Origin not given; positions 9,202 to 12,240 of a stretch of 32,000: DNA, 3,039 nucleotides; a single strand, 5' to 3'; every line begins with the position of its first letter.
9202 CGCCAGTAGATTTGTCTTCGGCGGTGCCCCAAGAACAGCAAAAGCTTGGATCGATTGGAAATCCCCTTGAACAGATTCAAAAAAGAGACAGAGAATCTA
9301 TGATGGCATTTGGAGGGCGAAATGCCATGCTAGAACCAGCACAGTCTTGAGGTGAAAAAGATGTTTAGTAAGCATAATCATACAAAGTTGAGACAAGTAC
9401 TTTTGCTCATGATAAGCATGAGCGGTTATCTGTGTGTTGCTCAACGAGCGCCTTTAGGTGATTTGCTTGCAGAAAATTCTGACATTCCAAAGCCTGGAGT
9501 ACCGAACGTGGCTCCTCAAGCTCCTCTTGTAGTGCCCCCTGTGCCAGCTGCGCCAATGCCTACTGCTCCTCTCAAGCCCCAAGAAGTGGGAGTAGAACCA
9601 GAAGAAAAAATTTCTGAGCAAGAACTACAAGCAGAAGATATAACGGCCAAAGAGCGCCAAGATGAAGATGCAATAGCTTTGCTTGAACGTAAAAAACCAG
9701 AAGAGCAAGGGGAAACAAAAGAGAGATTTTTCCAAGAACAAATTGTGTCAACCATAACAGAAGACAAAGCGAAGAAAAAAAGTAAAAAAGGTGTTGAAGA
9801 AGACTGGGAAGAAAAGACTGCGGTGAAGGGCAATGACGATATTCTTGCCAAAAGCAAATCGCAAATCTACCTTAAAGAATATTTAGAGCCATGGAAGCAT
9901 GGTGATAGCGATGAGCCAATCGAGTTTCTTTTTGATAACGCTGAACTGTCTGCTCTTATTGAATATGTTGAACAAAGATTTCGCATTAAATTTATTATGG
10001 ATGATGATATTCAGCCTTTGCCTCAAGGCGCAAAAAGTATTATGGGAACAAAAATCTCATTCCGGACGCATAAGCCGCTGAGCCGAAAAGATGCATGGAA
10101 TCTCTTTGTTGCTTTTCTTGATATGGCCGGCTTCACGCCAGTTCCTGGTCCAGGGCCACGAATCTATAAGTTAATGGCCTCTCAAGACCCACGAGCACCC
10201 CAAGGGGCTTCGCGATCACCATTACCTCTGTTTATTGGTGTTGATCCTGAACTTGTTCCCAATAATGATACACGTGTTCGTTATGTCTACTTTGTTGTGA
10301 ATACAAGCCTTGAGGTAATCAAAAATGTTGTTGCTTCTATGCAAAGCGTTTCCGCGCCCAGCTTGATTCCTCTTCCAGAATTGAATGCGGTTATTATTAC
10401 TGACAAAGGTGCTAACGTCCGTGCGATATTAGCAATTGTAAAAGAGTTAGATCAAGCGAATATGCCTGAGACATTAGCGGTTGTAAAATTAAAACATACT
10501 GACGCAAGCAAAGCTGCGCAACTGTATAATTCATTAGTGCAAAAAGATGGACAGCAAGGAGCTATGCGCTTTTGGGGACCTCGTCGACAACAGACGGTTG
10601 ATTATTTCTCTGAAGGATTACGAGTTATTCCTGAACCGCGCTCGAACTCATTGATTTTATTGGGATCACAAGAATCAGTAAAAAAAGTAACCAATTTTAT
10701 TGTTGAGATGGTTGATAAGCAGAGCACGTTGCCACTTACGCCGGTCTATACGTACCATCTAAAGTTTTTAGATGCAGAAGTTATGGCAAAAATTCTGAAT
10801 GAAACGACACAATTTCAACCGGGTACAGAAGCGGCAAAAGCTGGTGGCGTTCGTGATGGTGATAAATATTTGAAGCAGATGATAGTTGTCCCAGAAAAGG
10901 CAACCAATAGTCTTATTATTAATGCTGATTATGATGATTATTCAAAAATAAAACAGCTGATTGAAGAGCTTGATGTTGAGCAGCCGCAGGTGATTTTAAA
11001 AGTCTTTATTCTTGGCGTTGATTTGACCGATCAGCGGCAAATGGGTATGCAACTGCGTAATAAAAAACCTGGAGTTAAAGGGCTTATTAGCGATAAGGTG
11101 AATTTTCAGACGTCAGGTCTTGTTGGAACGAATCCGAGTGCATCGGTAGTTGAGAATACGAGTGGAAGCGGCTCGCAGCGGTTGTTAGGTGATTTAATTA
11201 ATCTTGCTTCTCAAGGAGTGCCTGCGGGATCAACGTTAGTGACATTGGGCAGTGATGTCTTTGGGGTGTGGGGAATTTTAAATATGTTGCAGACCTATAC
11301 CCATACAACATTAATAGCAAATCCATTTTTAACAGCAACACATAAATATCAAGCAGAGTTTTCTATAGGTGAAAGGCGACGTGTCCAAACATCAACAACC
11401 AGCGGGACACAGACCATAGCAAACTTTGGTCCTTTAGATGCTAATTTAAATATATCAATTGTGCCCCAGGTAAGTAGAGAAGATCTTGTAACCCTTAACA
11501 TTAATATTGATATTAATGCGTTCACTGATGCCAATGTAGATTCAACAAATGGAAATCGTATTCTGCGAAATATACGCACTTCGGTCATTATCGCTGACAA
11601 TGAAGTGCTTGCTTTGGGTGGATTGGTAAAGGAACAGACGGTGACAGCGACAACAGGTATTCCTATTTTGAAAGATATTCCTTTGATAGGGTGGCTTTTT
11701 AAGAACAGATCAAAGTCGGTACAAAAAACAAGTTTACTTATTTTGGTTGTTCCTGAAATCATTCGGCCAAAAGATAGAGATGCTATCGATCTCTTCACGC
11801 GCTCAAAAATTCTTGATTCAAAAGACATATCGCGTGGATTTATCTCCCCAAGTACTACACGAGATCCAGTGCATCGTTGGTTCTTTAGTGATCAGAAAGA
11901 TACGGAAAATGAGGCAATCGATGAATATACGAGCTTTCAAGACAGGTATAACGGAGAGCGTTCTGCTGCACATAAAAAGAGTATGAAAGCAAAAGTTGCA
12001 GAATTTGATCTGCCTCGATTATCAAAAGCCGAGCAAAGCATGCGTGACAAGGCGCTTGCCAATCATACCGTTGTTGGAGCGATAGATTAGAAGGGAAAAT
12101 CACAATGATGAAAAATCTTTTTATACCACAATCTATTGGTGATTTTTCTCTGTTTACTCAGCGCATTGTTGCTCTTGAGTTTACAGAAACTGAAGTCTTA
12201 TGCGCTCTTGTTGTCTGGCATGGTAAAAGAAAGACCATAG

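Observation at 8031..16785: Five-gene operon with two full-length GspD-type secretins around a single GspL/PilMN and GspM/PilO pair, with no motor, platform or pilins nearby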

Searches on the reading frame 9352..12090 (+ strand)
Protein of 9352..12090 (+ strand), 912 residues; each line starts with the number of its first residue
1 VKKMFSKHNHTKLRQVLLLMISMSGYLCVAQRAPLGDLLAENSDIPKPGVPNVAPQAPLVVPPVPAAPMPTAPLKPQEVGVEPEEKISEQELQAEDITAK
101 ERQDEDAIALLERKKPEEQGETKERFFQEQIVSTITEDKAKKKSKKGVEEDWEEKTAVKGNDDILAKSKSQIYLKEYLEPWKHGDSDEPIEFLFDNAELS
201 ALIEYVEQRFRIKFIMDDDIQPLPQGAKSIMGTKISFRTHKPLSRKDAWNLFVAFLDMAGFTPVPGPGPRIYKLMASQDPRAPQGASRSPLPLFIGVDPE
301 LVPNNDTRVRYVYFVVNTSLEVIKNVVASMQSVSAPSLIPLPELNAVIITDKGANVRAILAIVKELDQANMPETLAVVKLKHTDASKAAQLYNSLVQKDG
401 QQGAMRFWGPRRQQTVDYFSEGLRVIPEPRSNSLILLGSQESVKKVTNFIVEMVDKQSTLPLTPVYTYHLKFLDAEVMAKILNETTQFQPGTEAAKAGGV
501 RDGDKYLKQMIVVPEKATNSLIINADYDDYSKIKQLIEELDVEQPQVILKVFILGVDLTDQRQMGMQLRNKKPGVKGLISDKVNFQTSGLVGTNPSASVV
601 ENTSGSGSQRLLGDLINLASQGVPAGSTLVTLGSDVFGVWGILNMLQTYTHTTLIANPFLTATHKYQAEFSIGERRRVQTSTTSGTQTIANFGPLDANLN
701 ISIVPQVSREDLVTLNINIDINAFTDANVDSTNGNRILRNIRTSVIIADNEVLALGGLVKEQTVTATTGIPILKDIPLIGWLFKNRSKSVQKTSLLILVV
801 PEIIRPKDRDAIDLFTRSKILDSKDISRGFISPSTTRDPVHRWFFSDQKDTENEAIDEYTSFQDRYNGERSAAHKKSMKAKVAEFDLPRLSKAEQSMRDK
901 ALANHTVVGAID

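Call 3: search_protein_families(library=pfam, proteins=[window:9352-12090:+], max_evalue=0.01)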
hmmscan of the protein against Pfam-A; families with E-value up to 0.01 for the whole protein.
window:9352-12090:+ (912 aa): 3 families
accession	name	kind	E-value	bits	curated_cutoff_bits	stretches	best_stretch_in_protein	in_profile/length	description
PF00263.26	Secretin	-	9.8e-34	116.8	27.5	1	646-805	2-169/169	Bacterial type II and III secretion system protein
PF03958.22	Secretin_N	-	2.8e-24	85.6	28.2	3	466-546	2-69/69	Bacterial type II/III secretion system short domain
PF21305.2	type_II_gspD_N0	-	8.4e-07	29.2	27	1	194-266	3-64/71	GspD-like, N0 domain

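Call 4: search_protein_families(library=ncbifam, proteins=[window:9352-12090:+], max_evalue=0.01)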
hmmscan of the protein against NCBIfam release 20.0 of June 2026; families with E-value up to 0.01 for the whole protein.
window:9352-12090:+ (912 aa): 8 families
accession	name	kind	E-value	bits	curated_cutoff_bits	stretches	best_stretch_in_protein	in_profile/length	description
TIGR02517.1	type_II_gspD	equivalog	7.1e-76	255.9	351.35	1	194-808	3-594/600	type II secretion system secretin GspD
TIGR02515.1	IV_pilus_PilQ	subfamily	1.7e-36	126.2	284.35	1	468-804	102-427/428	type IV pilus secretin PilQ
TIGR02516.1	type_III_yscC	equivalog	8.4e-30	103.7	238.45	1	479-805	176-462/463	type III secretion system outer membrane ring subunit SctC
TIGR02519.1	pilus_MshL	equivalog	5.7e-27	94.5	250.2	1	515-804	4-290/290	pilus (MSHA type) biogenesis protein MshL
NF010083.0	PRK13568.1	equivalog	8.4e-20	70.9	554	1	643-805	256-418/419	DNA uptake porin HofQ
NF007851.2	PRK10560.1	exception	2.2e-15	56.4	598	1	648-804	253-409/412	DNA uptake porin HofQ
NF011873.0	PRK15346.1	equivalog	6.2e-15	54.9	524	2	739-799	429-489/499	EscC/YscC/HrcC family type III secretion system outer membrane ring protein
NF042912.1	Amuc_1098_fam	equivalog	1.5e-13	49.7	750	1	739-806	731-798/805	Amuc_1098 family type IV pilus outer membrane protein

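Call 10: find_homologous_proteins(query=window:9352-12090:+, max_evalue=1e-10)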
Query window:9352-12090:+ (912 aa): 105 proteins with E <= 1e-10 among 8000 candidates.
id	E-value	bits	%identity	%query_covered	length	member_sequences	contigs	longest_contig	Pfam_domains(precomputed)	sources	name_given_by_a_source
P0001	0.0e+0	1980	98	100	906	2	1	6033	PF21305.3,PF03958.23,PF00263.27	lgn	-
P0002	0.0e+0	1770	87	100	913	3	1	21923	PF21305.3,PF03958.23,PF00263.27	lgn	-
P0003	0.0e+0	1487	76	97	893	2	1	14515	PF21305.3,PF03958.23,PF00263.27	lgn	-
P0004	0.0e+0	1406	72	99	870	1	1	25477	PF21305.3,PF03958.23,PF00263.27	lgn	-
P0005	8.6e-290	982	60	82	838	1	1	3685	PF03958.23,PF00263.27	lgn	-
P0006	1.5e-289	981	56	88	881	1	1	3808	PF03958.23,PF00263.27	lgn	-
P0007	9.4e-288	975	59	83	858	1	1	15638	PF03958.23,PF00263.27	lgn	-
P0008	1.0e-286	972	62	78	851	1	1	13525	PF03958.23,PF00263.27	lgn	-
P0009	5.1e-284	963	60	77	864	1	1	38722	PF03958.23,PF00263.27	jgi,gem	-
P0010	3.7e-280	950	60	76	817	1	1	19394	PF03958.23,PF00263.27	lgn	-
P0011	5.5e-280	949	60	77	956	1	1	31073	PF21305.3,PF03958.23,PF00263.27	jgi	-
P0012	9.4e-280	949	60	77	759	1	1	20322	PF03958.23,PF00263.27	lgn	-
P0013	3.2e-279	947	58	81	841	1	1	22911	PF03958.23,PF00263.27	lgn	-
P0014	5.3e-279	946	58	81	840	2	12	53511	PF03958.23,PF00263.27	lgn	-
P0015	1.5e-278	945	57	81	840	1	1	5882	PF03958.23,PF00263.27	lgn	-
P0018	6.1e-248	843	53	78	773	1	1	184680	PF03958.23,PF00263.27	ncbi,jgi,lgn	ncbi:MAG: secretin N-terminal domain-containing protein [Candidatus Babeliaceae bacterium]|jgi:gener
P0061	1.6e-189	650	44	77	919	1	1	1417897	PF21305.3,PF03958.23,PF00263.27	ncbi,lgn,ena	-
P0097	1.4e-21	94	24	64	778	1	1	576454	PF03958.23,PF00263.27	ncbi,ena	-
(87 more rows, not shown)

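Call 11: find_encoding_contigs(protein=P0061, flank=10000, max_places=3)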
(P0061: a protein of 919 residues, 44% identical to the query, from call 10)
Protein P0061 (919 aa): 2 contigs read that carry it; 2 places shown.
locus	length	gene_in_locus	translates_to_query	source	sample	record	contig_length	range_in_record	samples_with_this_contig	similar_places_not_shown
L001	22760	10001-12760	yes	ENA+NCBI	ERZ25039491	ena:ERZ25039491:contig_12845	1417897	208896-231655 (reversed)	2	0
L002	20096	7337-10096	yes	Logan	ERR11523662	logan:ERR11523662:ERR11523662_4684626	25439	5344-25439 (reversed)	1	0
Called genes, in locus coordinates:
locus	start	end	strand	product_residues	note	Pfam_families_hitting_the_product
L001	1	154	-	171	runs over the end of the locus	PF12323:HTH_OrfB_IS605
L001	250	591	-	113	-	PF09820:AAA-ATPase_like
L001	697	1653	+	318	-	PF02861:Clp_N, PF01637:ATPase_2 (faint), PF13191:AAA_16 (weak), PF23569:NBD_SMAX1, PF00004:AAA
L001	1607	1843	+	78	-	PF17871:AAA_lid_9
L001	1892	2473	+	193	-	-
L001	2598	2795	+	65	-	PF07724:AAA_2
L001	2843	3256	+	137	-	PF07724:AAA_2 (weak), PF10431:ClpB_D2-small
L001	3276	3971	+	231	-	PF00702:Hydrolase, PF12710:HAD, PF13419:HAD_2, PF13242:Hydrolase_like (weak)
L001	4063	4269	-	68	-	-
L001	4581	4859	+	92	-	-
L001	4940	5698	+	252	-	PF00121:TIM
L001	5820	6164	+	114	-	PF03840:SecG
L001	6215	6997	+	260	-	PF02405:MlaE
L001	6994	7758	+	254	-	PF00005:ABC_tran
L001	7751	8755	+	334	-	PF00493:MCM (faint), PF20030:bpMoxR, PF00004:AAA (weak), PF07726:AAA_3, PF07728:AAA_5, PF17863:AAA_lid_2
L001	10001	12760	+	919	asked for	PF21305:type_II_gspD_N0 (weak), PF03958:Secretin_N, PF00263:Secretin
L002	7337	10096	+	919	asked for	PF21305:type_II_gspD_N0 (weak), PF03958:Secretin_N, PF00263:Secretin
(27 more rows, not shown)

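Call 12: find_encoding_contigs(protein=P0018, flank=10000, max_places=3)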
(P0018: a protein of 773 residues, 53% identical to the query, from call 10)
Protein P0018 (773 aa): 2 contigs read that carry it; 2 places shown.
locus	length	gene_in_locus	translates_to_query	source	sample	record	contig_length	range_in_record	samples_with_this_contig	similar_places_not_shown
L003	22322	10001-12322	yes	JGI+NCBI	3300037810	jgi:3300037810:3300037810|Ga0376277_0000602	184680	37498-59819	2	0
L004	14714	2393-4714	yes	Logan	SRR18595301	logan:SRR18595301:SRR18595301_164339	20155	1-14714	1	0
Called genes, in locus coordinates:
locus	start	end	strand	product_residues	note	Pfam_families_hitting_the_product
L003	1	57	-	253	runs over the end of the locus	-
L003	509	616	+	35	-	-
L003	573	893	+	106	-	-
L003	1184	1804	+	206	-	-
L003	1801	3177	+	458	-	PF10396:TrmE_N, PF00009:GTP_EFTU (faint), PF12631:MnmE_helical, PF01926:MMR_HSR1, PF02421:FeoB_N, PF04548:AIG1 (weak)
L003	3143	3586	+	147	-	-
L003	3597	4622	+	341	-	PF08719:NADAR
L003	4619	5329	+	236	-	PF00121:TIM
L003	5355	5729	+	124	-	PF03840:SecG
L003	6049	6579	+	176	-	-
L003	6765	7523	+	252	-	-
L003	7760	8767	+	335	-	PF00004:AAA (faint), PF20030:bpMoxR, PF05496:RuvB_N (faint), PF07726:AAA_3, PF07728:AAA_5, PF17863:AAA_lid_2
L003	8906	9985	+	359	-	PF11356:T2SSC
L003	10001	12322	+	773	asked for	PF03958:Secretin_N (weak), PF00263:Secretin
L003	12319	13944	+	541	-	PF11104:PilM_2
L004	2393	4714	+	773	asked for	PF03958:Secretin_N (weak), PF00263:Secretin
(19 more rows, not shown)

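Call 40: search_solved_structures(query=window:9352-12090:+, max_evalue=0.00001, show_alignments=1)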
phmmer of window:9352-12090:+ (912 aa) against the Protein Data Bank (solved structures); distinct sequences matched with E-value up to 0.00001: 21.
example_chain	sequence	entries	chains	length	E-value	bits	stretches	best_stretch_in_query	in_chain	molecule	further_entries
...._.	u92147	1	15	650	1.3e-34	122.6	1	233-806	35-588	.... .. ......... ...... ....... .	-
5wq9_A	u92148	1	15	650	9.3e-34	119.8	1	233-806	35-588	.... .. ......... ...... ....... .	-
6hcg_A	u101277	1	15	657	1.3e-32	116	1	229-809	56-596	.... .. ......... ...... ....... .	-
6i1y_A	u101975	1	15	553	3.3e-32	114.7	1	315-806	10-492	General secretion pathway protein GspD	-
5wq7_A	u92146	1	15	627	6.5e-32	113.7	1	194-808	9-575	Putative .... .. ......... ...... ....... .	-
5zdh_A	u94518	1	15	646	5.4e-31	110.7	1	233-806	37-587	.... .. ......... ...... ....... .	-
5wln_G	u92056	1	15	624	3.5e-30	108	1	338-807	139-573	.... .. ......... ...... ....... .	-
6i1x_A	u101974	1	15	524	2.1e-29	105.4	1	335-806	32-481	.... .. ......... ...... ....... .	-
9k8v_A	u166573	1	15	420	4.4e-26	94.4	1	469-806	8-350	General secretion pathway protein D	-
5w68_A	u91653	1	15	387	2.9e-22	81.8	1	467-806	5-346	Putative type II secretion protein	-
8jvb_A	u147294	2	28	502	8.5e-16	60.4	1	615-856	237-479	Type II and III secretion system protein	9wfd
6w6m_A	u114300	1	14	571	1.7e-13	52.8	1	495-804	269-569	Type IV pilus secretin PilQ family protein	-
4av2_A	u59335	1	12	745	1.7e-13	52.8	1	513-804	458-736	TYPE IV PILUS BIOGENESIS AND COMPETENCE PROTEIN PILQ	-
3jc8_Qa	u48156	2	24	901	3e-13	52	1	509-805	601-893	PilQ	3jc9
9sh1_A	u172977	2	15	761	4e-13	51.6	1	512-804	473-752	Type IV pilus biogenesis and competence protein PilQ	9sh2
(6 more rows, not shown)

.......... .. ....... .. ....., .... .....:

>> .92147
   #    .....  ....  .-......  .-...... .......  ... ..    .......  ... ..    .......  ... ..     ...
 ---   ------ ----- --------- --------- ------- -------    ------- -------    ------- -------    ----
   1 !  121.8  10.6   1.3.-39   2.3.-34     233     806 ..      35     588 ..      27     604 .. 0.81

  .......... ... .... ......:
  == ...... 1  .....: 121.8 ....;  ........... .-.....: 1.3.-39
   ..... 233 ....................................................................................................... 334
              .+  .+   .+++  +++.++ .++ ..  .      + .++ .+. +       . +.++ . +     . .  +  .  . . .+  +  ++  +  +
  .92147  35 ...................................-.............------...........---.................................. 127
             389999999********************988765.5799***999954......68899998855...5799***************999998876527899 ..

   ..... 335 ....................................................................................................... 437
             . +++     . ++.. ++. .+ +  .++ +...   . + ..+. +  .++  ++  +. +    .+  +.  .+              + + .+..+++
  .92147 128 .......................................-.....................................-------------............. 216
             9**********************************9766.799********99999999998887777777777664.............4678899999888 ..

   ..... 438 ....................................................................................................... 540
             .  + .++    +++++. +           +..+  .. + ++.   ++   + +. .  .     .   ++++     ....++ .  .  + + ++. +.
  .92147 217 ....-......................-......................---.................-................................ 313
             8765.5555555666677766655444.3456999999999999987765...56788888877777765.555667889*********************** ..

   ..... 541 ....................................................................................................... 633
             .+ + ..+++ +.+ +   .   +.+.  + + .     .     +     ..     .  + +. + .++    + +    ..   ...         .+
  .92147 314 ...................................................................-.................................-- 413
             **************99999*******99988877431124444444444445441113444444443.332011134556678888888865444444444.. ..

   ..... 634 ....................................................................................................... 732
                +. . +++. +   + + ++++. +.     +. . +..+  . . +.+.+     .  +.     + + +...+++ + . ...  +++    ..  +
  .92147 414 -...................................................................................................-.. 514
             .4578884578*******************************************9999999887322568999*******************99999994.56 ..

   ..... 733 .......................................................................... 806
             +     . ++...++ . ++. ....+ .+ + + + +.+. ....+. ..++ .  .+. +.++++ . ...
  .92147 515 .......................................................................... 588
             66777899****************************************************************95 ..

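Call 57: predict_structure(alignment_id=A2)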
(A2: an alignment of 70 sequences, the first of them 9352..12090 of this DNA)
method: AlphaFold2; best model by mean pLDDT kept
length: 912 residues; sequences in the alignment: 70
mean_pLDDT: 72.2   pTM: 0.44
mean pLDDT of the five models: 72.2, 71.8, 70.4, 69.3, 65.5
residues with pLDDT >= 90: 125; 70-90: 478; 50-70: 154; < 50: 155
segments of 3 or more residues with pLDDT < 50: 1-5, 30-161, 400-415
pLDDT, mean of each block of 10 residues (from residue 1): 45 75 63 37 34 33 35 31 34 45 41 33 30 29 32 43 54 73 80 88 90 84 75 85 90 88 85 82 76 86 86 88 90 88 91 91 78 76 86 72 44 58 85 86 86 78 79 89 84 80 83 89 89 90 89 80 74 57 61 61 61 66 68 66 70 75 90 88 86 90 93 93 84 87 92 77 78 74 78 84 84 80 78 74 74 80 64 69 66 78 60 47
secondary structure, 60 per line:
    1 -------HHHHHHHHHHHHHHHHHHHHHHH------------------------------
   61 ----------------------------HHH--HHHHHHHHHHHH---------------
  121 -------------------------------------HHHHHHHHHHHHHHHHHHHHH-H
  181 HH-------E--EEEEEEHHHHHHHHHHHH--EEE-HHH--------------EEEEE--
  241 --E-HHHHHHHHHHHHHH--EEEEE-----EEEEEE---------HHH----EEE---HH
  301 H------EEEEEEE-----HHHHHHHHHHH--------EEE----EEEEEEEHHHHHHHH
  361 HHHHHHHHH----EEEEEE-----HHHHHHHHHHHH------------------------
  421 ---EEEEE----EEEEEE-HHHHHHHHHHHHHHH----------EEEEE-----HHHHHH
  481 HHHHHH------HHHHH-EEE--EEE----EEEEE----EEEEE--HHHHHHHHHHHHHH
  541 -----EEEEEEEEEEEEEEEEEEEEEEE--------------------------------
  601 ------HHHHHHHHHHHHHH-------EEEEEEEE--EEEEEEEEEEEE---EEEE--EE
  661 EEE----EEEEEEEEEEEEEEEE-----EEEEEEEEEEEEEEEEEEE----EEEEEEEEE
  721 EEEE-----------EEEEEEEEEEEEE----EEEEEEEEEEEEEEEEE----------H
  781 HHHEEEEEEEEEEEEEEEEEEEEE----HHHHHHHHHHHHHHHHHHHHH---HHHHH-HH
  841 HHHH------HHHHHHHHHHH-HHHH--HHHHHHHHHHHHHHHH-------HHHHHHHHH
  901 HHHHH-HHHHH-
elements in order (helices of 4 or more, strands of 3 or more residues): H8-30 H94-105 H158-178 E193-198 H199-210 E213-215 E234-238 H245-258 E261-265 E271-276 E293-295 E308-314 H320-330 E339-341 E346-352 H353-369 E374-379 H385-396 E424-428 E433-438 H440-454 E465-469 H475-486 H493-497 E499-501 E504-506 E511-515 E520-524 H527-540 E546-568 H607-620 E628-635 E638-649 E653-656 E659-663 E668-683 E689-707 E712-724 E736-748 E753-769 H780-783 E784-804 H809-829 H833-837 H839-844 H851-861 H863-866 H869-884 H892-905 H907-911
